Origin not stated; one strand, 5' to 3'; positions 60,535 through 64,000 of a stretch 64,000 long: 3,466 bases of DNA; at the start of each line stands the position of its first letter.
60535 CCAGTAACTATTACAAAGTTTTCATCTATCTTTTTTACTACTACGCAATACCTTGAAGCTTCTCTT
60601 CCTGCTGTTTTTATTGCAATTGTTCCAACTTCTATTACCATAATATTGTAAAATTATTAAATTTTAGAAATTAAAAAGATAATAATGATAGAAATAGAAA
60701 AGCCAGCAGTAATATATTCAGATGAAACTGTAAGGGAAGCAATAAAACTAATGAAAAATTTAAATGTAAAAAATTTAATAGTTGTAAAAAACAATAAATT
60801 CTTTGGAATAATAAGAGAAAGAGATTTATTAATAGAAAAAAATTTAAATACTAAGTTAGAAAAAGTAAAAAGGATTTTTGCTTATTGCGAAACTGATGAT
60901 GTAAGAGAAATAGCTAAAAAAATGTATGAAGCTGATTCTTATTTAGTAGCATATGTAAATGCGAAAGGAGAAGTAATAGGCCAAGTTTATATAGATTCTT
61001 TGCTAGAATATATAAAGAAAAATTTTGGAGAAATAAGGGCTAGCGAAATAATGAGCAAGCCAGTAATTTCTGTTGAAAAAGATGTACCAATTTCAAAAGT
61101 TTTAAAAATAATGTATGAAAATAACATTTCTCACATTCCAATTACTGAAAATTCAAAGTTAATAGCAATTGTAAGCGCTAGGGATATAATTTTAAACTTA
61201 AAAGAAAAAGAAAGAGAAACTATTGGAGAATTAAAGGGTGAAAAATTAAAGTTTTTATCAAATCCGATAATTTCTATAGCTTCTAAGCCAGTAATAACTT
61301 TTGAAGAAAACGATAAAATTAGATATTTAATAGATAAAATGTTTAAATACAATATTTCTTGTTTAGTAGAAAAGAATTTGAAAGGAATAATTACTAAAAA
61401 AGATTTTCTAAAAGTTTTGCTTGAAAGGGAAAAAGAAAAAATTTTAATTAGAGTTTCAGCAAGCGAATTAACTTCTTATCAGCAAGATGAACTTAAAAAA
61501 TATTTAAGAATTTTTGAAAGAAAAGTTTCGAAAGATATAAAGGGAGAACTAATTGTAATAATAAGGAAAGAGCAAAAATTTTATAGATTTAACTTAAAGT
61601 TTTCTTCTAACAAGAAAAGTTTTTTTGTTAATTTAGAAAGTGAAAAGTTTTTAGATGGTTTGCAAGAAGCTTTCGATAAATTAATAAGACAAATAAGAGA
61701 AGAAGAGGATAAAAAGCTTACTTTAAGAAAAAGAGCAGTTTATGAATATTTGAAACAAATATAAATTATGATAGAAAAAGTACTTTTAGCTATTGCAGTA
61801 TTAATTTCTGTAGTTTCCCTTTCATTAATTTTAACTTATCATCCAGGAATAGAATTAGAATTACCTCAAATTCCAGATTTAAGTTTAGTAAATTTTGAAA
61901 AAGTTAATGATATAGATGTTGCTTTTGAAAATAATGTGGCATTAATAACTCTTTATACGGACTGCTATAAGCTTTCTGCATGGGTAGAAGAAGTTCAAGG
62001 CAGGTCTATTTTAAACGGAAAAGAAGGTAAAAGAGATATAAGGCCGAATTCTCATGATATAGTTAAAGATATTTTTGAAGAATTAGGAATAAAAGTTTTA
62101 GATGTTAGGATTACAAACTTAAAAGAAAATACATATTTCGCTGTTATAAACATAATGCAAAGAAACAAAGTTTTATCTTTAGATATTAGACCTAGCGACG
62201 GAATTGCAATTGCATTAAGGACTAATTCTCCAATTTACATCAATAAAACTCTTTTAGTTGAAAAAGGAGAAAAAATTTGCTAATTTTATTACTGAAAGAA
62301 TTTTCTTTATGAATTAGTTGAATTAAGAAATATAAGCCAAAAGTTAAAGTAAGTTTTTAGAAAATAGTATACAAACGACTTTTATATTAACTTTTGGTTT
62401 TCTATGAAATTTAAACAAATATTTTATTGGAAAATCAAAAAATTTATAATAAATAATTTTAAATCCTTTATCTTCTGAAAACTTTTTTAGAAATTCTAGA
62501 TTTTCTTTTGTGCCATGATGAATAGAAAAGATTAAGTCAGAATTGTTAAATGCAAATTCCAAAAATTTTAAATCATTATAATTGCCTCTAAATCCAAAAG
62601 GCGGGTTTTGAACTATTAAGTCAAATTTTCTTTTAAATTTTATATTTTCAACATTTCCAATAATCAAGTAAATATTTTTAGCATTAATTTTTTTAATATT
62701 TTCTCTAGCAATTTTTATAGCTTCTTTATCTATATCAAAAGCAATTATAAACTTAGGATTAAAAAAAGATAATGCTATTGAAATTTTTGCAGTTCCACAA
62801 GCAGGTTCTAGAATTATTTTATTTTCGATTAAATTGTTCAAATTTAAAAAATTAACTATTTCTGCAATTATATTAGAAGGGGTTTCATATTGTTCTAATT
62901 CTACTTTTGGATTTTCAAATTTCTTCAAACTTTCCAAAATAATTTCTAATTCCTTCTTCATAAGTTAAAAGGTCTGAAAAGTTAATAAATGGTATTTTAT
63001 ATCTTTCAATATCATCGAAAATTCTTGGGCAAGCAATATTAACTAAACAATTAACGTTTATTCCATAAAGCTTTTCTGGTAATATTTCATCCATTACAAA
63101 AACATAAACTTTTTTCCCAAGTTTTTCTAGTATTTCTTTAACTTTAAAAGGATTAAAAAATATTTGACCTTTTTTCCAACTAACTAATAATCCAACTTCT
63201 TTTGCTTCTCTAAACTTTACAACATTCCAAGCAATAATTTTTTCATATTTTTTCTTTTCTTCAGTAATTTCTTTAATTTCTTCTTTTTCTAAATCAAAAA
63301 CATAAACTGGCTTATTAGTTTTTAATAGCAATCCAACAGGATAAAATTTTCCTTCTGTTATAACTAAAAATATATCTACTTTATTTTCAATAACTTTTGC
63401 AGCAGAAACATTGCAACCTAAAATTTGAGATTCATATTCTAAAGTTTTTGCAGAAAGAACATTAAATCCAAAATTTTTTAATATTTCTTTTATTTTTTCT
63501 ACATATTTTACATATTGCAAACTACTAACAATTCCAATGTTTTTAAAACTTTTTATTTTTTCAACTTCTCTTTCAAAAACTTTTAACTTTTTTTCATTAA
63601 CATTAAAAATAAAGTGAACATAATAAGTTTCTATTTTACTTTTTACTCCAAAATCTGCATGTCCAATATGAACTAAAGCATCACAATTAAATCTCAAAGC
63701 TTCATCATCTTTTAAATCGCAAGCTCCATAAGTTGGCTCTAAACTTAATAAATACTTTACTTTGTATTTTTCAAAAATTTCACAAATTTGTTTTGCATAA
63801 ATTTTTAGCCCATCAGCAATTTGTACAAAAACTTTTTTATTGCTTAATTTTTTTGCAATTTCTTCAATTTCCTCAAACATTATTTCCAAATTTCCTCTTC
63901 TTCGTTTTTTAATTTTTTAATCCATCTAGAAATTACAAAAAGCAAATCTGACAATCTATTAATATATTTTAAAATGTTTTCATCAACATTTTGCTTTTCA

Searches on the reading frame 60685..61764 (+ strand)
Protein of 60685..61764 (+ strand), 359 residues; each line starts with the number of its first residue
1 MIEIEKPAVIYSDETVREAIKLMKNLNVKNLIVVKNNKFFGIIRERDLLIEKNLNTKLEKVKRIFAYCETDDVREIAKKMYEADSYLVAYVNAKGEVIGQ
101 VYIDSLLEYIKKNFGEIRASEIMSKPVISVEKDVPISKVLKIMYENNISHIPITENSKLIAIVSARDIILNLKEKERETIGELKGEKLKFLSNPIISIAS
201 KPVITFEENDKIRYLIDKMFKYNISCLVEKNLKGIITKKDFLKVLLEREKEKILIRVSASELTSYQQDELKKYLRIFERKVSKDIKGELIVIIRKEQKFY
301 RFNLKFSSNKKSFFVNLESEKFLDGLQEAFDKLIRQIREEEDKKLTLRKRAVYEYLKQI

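Call 40: find_encoding_contigs(protein=window:60685-61764:+, flank=10000, max_places=2)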
Protein window:60685-61764:+ (359 aa): 1 contig read that carries it; 1 place shown.
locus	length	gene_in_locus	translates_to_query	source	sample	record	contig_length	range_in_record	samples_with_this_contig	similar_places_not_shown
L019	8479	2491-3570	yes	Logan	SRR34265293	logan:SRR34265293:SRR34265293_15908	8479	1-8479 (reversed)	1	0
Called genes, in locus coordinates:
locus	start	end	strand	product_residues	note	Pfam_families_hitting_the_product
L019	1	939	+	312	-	?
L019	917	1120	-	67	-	PF03966:Trm112p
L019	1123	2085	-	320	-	PF08068:DKCLD, PF01509:TruB_N, PF16198:TruB_C_2, PF01472:PUA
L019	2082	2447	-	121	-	-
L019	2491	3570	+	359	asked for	PF00571:CBS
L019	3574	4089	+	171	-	PF02577:BFN_dom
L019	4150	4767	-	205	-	PF02384:N6_Mtase (weak), PF01170:UPF0020 (weak), PF01209:Ubie_methyltran (faint), PF03602:Cons_hypoth95 (weak), PF06325:PrmA, PF05175:MTS, PF13847:Methyltransf_31, PF13649:Methyltransf_25, +1 more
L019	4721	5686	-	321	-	PF01866:Diphthamide_syn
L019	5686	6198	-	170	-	PF01923:Cob_adeno_trans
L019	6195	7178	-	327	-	PF01946:Thi4 (faint), PF00890:FAD_binding_2 (faint), PF01134:GIDA (faint), PF03486:HI0933_like (faint), PF07992:Pyr_redox_2, PF13738:Pyr_redox_3, PF00070:Pyr_redox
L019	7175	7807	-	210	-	PF13728:TraF (faint), PF23357:DUF7088 (faint), PF00085:Thioredoxin (faint), PF13098:Thioredoxin_2 (weak), PF05768:Glrx-like (faint), PF26315:TsoX (faint), PF00462:Glutaredoxin (weak), PF13192:Thioredoxin_3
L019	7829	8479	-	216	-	?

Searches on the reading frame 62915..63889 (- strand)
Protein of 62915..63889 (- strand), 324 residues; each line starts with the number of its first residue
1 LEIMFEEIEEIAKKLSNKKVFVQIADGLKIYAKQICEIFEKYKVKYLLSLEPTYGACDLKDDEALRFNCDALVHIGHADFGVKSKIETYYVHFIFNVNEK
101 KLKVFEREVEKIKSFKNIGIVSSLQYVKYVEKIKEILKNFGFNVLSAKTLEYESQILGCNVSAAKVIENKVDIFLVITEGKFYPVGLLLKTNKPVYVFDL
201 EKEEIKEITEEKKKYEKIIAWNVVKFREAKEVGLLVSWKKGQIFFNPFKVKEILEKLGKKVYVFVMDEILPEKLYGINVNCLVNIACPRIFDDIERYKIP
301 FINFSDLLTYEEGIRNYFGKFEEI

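Call 39: find_encoding_contigs(protein=window:62915-63889:-, flank=10000, max_places=2)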
Protein window:62915-63889:- (324 aa): no gene with exactly this product is on record in the collection.
